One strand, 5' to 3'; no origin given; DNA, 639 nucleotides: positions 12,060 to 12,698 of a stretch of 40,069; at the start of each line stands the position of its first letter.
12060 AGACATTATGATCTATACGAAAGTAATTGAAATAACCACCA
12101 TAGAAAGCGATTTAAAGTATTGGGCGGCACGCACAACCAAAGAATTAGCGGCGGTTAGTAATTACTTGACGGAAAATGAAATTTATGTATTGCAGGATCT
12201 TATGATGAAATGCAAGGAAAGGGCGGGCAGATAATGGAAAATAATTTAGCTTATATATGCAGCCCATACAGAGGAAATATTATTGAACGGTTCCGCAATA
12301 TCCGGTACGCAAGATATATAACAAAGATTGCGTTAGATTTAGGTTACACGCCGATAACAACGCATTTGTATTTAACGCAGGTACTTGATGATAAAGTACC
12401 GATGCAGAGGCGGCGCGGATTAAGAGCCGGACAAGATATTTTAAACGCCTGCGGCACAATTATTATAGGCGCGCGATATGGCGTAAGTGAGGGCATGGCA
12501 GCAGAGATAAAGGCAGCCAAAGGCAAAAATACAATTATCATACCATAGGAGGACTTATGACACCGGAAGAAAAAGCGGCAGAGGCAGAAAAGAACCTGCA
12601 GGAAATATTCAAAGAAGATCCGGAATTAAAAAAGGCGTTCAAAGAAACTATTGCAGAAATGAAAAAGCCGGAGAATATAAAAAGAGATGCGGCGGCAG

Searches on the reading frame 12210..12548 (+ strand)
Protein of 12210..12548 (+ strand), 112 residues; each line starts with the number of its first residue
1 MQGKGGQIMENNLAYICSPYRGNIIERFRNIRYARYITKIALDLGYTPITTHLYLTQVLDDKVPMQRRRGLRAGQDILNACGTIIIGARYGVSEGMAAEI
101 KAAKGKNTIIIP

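Call 52: search_protein_families(library=pfam, max_evalue=0.01, proteins=[window:12210-12548:+])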
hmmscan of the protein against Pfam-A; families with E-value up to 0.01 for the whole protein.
window:12210-12548:+ (112 aa): 1 family
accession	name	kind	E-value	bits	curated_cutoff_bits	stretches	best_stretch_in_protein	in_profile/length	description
PF24963.1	DUF7768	-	9e-26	90.5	26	1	13-108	2-93/98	Domain of unknown function (DUF7768)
